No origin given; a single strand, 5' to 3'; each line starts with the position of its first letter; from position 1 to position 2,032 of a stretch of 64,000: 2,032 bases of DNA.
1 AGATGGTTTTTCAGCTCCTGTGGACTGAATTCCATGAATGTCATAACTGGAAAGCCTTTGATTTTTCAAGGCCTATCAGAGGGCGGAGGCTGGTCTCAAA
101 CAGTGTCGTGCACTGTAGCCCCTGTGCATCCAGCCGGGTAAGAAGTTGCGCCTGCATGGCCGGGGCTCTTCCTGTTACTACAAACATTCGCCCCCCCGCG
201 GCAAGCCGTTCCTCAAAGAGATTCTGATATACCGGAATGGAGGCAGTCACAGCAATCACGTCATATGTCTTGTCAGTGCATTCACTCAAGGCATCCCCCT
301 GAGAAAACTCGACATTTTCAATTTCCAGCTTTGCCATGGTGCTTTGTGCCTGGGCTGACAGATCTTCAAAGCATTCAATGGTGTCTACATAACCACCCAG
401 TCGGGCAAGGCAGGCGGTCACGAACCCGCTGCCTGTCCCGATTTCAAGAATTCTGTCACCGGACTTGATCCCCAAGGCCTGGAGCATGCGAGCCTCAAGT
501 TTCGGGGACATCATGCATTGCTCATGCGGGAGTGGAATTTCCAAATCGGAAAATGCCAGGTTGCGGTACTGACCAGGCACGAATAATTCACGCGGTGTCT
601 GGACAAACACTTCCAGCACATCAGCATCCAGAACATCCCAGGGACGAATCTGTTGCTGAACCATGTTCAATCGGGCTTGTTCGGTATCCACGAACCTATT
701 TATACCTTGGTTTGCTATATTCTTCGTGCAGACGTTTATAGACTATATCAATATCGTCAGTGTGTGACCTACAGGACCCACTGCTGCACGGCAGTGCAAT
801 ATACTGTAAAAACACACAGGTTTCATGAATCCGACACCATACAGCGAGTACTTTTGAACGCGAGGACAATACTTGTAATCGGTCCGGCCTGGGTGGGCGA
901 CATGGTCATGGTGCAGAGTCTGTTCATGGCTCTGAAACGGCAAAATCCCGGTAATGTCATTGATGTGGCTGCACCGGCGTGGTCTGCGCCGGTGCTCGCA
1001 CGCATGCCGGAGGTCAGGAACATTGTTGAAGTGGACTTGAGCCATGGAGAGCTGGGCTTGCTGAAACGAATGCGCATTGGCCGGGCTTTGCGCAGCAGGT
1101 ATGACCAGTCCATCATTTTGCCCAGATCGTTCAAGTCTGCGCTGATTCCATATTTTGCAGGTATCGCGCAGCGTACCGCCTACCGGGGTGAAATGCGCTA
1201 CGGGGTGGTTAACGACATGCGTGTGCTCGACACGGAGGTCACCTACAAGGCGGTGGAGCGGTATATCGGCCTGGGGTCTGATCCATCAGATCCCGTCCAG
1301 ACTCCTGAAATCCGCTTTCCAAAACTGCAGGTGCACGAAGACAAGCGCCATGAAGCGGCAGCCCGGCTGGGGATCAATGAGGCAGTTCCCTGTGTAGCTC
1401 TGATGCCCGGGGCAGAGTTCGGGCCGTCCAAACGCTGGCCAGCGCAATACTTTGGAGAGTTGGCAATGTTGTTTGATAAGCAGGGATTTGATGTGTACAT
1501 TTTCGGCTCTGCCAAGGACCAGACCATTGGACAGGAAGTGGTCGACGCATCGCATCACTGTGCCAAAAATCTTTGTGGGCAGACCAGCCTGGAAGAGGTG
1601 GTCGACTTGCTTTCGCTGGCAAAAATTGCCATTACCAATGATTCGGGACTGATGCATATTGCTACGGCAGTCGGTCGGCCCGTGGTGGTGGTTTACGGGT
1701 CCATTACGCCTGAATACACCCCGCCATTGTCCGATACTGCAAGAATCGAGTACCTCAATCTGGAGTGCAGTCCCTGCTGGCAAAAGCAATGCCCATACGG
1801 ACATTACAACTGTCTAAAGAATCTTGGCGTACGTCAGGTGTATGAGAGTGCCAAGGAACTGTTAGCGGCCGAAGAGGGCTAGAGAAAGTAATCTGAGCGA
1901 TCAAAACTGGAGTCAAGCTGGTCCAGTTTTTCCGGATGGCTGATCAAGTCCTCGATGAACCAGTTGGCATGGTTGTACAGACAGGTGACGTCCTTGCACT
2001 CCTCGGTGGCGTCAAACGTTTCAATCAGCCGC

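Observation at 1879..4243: Radical-SAM enzyme plus Gfo/Idh/MocA oxidoreductase cassette, tail-to-tail with LPS heptosyltransferase II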

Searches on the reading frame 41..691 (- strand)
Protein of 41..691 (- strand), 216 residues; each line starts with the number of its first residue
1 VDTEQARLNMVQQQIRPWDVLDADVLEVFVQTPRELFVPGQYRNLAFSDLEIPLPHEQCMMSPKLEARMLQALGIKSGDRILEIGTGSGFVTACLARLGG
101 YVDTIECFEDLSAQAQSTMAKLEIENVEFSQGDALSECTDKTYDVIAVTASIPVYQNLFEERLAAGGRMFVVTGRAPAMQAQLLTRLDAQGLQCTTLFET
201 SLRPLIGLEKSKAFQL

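Call 3: search_protein_families(library=pfam, proteins=[window:41-691:-], max_evalue=0.01)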
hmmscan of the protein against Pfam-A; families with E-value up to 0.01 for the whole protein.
window:41-691:- (216 aa): 9 families
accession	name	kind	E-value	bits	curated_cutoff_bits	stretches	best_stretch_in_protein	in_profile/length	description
PF01135.25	PCMT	-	1.2e-28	100.7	20.3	1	11-189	7-186/210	Protein-L-isoaspartate(D-aspartate) O-methyltransferase (PCMT)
PF13847.12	Methyltransf_31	-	2.2e-07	31.1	27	1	75-151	1-83/145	Methyltransferase domain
PF13649.12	Methyltransf_25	-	4.7e-07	30.8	27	1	81-150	1-72/97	Methyltransferase domain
PF05175.20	MTS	-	1e-05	25.7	23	1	69-174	23-141/170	Methyltransferase small domain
PF00398.26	RrnaAD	-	1.8e-05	24.4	24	1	61-154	14-109/263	Ribosomal RNA adenine dimethylase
PF08241.18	Methyltransf_11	-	5.1e-05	24.3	21.2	1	82-152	1-70/95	Methyltransferase domain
PF08242.18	Methyltransf_12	-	0.0019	19.3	30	1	82-149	1-72/98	Methyltransferase domain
PF02390.23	Methyltransf_4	-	0.0032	17.4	24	1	81-136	5-62/173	Putative methyltransferase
PF13489.12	Methyltransf_23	-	0.0036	17.5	27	1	70-150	14-89/164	Methyltransferase domain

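Call 4: search_protein_families(library=ncbifam, proteins=[window:41-691:-], max_evalue=0.01)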
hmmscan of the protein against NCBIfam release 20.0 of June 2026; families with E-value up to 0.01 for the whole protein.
window:41-691:- (216 aa): 41 families (the best 25 are shown)
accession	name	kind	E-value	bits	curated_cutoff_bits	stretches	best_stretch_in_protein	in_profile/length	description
NF001453.0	PRK00312.1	equivalog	8.1e-41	140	188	1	4-210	7-214/217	protein-L-isoaspartate(D-aspartate) O-methyltransferase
TIGR00080.1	pimt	equivalog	1.1e-27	97.3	159.05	1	4-191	4-192/216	protein-L-isoaspartate O-methyltransferase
NF010549.0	PRK13942.1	equivalog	6.6e-27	94.4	282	1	4-207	4-209/215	protein-L-isoaspartate O-methyltransferase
TIGR04364.1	methyltran_FxLD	equivalog_domain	5.3e-19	68.5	320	1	6-171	4-179/394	methyltransferase, FxLD system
NF010550.0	PRK13943.1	equivalog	1.8e-15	56.9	359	1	14-172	13-179/322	protein-L-isoaspartate O-methyltransferase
TIGR04188.1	methyltr_grsp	subfamily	1.7e-13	50.7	380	1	62-189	92-219/363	ATP-grasp peptide maturase system methyltransferase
TIGR00755.1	ksgA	equivalog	5.2e-09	35.8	171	1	63-153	15-103/256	16S rRNA (adenine(1518)-N(6)/adenine(1519)-N(6))-dimethyltransferase RsmA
TIGR02021.1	BchM-ChlM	equivalog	2.9e-08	33.4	158.9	1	66-155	41-131/218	magnesium protoporphyrin IX methyltransferase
NF043040.1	corrin_prot_MT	hypoth_equivalog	5.4e-08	32.5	180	1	66-149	31-117/216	corrinoid protein-associated methyltransferase CpaM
NF000499.2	Erm23S_rRNA_broad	equivalog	2.2e-07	30.5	212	1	62-139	8-83/244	23S ribosomal RNA methyltransferase Erm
TIGR01983.1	UbiG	equivalog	3.1e-07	29.9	102.95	1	77-148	49-122/228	bifunctional 2-polyprenyl-6-hydroxyphenol methylase/3-demethylubiquinol 3-O-methyltransferase UbiG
TIGR02469.1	CbiT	equivalog_domain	3.4e-07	30.6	78.3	1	66-169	8-118/124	precorrin-6Y C5,15-methyltransferase (decarboxylating) subunit CbiT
NF011529.0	PRK14968.1-3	equivalog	4.7e-07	29.4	162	1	69-149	26-105/198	putative methyltransferase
TIGR03534.1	RF_mod_PrmC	equivalog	1.7e-06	27.7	199.1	1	70-146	81-160/253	peptide chain release factor N(5)-glutamine methyltransferase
NF047649.1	MTase_UXPK_star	exception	3.6e-06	26.2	460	1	75-150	75-154/283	methyltransferase/UXPK-star double selenoprotein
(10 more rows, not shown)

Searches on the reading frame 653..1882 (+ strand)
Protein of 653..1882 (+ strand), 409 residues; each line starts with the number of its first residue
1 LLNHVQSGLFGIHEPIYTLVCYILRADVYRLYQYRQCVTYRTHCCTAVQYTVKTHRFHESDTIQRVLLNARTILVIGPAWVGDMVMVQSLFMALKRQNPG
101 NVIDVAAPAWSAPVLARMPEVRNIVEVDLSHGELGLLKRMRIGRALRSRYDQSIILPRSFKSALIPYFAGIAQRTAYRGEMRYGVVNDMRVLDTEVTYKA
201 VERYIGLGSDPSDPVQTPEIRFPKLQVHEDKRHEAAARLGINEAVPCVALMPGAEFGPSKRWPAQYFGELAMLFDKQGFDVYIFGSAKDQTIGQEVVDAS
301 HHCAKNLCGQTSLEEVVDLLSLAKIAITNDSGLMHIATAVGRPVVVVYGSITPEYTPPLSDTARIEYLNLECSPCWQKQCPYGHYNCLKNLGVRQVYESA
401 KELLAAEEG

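Call 3: search_protein_families(library=pfam, proteins=[window:653-1882:+], max_evalue=0.01)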
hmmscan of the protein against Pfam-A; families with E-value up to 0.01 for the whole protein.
window:653-1882:+ (409 aa): 1 family
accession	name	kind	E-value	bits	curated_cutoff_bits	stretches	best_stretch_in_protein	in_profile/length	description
PF01075.23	Glyco_transf_9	-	4.9e-59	200.1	22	1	139-385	1-246/247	Glycosyltransferase family 9 (heptosyltransferase)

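Call 4: search_protein_families(library=ncbifam, proteins=[window:653-1882:+], max_evalue=0.01)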
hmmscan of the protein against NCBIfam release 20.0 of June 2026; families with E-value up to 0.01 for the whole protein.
window:653-1882:+ (409 aa): 7 families
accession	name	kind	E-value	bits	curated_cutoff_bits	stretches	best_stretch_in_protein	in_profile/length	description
TIGR02195.1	heptsyl_trn_II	equivalog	3.8e-129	430.7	134.6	1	72-404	1-338/339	lipopolysaccharide heptosyltransferase II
NF008162.0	PRK10916.1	equivalog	1.9e-98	329.9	569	1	73-407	3-346/348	ADP-heptose--LPS heptosyltransferase RfaF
TIGR02193.1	heptsyl_trn_I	equivalog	1.3e-16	60.8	185.3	1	74-364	3-297/320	lipopolysaccharide heptosyltransferase I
TIGR02201.1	heptsyl_trn_III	equivalog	6.8e-13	48.4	170.2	2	260-353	195-291/344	putative lipopolysaccharide heptosyltransferase III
NF007742.0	PRK10422.1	equivalog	2e-11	43.3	467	1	260-362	197-302/352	lipopolysaccharide core heptosyltransferase RfaQ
NF008204.0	PRK10964.1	equivalog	6.3e-08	32.1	437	1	259-354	191-285/322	lipopolysaccharide heptosyltransferase RfaC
TIGR04414.1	hepto_Aah_TibC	equivalog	1.9e-05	23.8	200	1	267-378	226-333/374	autotransporter strand-loop-strand O-heptosyltransferase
